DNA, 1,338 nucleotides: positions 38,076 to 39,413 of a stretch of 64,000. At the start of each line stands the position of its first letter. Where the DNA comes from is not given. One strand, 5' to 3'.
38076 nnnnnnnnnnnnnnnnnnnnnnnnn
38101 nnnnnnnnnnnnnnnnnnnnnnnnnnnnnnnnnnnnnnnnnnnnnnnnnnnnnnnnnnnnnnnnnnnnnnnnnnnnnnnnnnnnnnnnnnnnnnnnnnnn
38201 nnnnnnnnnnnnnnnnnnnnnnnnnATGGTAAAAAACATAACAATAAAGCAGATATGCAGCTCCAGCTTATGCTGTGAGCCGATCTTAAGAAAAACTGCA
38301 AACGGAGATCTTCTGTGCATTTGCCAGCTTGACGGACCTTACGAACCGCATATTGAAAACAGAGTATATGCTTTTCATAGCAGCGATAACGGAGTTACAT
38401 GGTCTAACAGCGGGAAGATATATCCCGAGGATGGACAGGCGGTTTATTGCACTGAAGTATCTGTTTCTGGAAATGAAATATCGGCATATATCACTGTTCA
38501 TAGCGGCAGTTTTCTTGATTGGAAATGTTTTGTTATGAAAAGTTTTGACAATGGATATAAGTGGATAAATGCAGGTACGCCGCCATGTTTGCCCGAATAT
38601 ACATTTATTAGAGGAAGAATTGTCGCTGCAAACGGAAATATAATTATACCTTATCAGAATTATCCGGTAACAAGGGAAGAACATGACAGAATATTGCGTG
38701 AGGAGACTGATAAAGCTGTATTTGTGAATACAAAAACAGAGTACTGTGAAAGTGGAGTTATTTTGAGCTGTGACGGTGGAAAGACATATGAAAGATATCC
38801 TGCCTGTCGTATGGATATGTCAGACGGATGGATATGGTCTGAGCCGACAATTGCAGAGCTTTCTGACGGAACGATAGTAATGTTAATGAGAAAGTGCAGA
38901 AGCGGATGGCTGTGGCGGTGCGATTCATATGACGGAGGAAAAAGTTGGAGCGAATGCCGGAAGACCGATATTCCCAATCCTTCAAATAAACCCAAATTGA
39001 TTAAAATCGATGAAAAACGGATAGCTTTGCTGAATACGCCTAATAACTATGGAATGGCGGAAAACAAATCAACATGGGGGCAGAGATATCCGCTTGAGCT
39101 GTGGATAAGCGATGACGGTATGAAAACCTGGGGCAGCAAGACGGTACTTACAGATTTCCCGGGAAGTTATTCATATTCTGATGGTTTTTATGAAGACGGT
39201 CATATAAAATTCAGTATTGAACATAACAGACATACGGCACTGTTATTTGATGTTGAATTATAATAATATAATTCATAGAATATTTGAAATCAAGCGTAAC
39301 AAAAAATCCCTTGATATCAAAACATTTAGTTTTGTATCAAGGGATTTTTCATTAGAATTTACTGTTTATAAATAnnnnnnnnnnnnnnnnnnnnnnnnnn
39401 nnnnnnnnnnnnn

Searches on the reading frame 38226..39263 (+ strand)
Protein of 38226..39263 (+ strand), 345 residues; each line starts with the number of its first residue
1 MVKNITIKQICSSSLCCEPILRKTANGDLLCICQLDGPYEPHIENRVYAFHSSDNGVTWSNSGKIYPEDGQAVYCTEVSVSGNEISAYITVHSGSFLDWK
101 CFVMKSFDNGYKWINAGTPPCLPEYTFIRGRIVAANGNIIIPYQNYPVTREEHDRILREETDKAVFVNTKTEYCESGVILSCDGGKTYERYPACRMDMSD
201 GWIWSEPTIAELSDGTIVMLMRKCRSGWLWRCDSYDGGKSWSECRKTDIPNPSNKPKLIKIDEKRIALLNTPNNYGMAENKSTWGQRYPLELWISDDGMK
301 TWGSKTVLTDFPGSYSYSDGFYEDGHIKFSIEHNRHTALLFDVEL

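Call 3: search_protein_families(library=pfam, proteins=[window:38226-39263:+], max_evalue=0.01)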
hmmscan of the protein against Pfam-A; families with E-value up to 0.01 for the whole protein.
window:38226-39263:+ (345 aa): 3 families
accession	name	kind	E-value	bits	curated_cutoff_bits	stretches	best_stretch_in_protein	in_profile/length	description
PF13088.12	BNR_2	-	2.5e-24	86.6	31.4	1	82-321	61-268/277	BNR repeat-like domain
PF13859.12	BNR_3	-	3.1e-07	30.5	27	1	46-297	29-269/308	BNR repeat-like domain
PF02012.26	BNR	-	0.00044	20.3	27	0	50-60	1-11/12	BNR/Asp-box repeat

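Call 4: search_protein_families(library=ncbifam, proteins=[window:38226-39263:+], max_evalue=0.01)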
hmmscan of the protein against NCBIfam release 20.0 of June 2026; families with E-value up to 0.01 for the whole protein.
window:38226-39263:+ (345 aa): 0 families
